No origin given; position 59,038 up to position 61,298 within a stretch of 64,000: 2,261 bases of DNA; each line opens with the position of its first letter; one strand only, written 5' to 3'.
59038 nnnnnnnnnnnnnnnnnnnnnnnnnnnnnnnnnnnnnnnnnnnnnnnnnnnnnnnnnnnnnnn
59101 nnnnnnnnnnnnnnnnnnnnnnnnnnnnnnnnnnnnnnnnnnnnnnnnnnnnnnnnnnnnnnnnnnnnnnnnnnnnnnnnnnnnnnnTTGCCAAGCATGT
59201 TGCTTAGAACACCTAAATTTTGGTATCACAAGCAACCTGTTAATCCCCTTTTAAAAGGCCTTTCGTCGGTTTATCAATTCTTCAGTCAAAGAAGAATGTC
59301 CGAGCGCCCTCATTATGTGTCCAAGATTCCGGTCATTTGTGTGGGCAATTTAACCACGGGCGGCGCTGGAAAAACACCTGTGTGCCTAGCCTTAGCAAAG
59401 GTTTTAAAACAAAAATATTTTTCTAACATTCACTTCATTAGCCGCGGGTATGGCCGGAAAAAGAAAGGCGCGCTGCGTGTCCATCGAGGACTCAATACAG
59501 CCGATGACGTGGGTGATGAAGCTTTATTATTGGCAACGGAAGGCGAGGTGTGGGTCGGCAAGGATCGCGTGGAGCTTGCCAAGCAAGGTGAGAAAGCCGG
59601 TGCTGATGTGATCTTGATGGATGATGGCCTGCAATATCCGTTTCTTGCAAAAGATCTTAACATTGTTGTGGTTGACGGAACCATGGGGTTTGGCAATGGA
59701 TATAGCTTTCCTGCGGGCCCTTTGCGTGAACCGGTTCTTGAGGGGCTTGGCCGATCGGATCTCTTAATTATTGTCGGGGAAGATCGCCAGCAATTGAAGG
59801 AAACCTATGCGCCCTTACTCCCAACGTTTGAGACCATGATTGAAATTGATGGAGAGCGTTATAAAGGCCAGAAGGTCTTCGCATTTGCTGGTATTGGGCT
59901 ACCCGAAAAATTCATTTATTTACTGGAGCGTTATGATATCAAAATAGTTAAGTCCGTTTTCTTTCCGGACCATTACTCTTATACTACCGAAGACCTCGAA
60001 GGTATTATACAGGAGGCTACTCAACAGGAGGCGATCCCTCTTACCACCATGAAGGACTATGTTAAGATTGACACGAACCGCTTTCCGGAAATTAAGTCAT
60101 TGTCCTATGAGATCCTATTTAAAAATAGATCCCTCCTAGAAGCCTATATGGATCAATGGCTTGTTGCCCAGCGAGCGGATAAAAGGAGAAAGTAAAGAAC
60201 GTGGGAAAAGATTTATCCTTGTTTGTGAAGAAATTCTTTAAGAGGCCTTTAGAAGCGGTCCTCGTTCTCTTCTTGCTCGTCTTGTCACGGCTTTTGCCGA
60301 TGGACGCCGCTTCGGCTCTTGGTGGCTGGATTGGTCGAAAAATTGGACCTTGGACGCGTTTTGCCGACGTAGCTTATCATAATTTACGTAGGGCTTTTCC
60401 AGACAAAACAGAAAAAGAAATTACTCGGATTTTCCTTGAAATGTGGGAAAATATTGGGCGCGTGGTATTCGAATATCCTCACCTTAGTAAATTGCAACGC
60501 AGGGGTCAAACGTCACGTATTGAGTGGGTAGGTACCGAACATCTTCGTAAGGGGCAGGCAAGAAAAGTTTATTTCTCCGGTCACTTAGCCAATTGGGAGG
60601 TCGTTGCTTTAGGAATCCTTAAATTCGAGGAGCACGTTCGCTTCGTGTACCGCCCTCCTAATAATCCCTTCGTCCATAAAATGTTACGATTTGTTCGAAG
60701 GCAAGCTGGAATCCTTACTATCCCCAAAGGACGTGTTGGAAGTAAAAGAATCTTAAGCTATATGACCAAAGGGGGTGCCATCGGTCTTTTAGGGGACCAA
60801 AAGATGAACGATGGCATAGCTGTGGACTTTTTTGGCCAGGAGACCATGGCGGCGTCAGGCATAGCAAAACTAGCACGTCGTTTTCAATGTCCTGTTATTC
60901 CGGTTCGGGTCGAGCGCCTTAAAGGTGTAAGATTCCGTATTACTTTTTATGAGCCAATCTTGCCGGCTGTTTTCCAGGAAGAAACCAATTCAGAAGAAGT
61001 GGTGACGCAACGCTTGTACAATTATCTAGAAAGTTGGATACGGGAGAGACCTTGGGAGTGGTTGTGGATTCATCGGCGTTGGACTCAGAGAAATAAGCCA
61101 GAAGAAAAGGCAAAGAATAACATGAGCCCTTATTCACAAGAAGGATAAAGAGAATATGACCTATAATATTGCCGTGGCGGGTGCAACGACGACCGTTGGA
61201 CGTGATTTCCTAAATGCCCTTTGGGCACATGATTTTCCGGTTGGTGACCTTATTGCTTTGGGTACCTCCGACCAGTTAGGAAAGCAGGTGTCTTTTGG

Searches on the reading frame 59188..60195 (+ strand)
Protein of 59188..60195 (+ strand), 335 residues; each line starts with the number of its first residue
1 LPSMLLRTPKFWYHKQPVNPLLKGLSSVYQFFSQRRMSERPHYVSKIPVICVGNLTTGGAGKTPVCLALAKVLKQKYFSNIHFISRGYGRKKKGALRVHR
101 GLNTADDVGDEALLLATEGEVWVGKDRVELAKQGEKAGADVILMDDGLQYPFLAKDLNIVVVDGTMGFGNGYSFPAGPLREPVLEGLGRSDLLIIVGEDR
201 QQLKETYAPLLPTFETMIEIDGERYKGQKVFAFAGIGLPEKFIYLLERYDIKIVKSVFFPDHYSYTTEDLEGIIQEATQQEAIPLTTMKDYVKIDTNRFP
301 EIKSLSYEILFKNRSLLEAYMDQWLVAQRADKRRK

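Call 60: search_protein_families(library=ncbifam, proteins=[window:59188-60195:+], max_evalue=1e-15)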
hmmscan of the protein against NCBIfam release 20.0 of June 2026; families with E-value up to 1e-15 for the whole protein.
window:59188-60195:+ (335 aa): 2 families
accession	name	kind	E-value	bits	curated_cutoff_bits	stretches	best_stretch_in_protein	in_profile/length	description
TIGR00682.1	lpxK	equivalog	2.5e-64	217.4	91.95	1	21-295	4-292/324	tetraacyldisaccharide 4'-kinase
NF001892.0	PRK00652.1-5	equivalog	9.2e-41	139.9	327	1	15-323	20-304/308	tetraacyldisaccharide 4'-kinase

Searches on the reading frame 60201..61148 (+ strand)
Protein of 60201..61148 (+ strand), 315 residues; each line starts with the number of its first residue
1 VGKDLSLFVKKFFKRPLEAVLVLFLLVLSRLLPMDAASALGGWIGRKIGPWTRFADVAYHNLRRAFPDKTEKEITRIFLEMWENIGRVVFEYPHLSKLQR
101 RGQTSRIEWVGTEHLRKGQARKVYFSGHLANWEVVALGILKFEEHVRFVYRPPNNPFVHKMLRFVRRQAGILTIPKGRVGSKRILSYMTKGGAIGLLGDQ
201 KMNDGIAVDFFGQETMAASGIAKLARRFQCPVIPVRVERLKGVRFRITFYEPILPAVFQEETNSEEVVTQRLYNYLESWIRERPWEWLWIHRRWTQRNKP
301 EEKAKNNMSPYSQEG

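Call 60: search_protein_families(library=ncbifam, proteins=[window:60201-61148:+], max_evalue=1e-15)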
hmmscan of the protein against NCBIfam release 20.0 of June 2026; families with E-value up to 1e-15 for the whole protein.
window:60201-61148:+ (315 aa): 14 families
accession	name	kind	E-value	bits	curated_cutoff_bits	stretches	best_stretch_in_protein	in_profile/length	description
NF005120.0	PRK06553.1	equivalog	7.3e-69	232.4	273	1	15-295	20-307/308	lipid A biosynthesis lauroyl acyltransferase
NF005150.0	PRK06628.1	equivalog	2.2e-49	168.4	350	1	9-295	5-289/290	lipid A biosynthesis lauroyl acyltransferase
NF006270.0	PRK08419.1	equivalog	2.9e-36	125.3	248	1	22-299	14-293/298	lipid A biosynthesis lauroyl acyltransferase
NF006487.0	PRK08905.1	equivalog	1.2e-24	86.9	281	1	22-304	3-283/290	lysophospholipid acyltransferase family protein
TIGR02207.1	lipid_A_htrB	subfamily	5.1e-24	85.2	297.8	1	20-302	16-299/303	LpxL/LpxP family Kdo(2)-lipid IV(A) lauroyl/palmitoleoyl acyltransferase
NF004191.0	PRK05646.1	equivalog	5.3e-18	65.2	491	1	22-304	21-305/310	lipid A biosynthesis lauroyl acyltransferase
NF005399.0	PRK06946.1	subfamily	7.5e-18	64.8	343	1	17-300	5-289/294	lipid A biosynthesis lauroyl acyltransferase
NF005340.0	PRK06860.1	subfamily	8.2e-18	64.6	398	1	22-301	27-304/309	lipid A biosynthesis lauroyl acyltransferase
NF004569.0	PRK05906.1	equivalog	2.8e-17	62.7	439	0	122-305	142-323/454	lipid A biosynthesis lauroyl acyltransferase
NF005919.0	PRK07920.1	equivalog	4.3e-17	62.1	209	1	59-307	53-306/311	phosphatidylinositol mannoside acyltransferase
NF006432.0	PRK08706.1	equivalog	5.6e-17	61.9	384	1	21-301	3-285/289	lipid A biosynthesis lauroyl acyltransferase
TIGR02208.1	lipid_A_msbB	equivalog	6.5e-17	61.8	336.05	1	20-298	18-298/305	lauroyl-Kdo(2)-lipid IV(A) myristoyltransferase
NF006438.0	PRK08734.1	equivalog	2.9e-16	59.4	363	1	53-304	42-294/305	lauroyl acyltransferase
NF006507.0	PRK08943.1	subfamily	2.9e-16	59.4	337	1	21-304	29-314/322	lipid A biosynthesis (KDO)2-(lauroyl)-lipid IVA acyltransferase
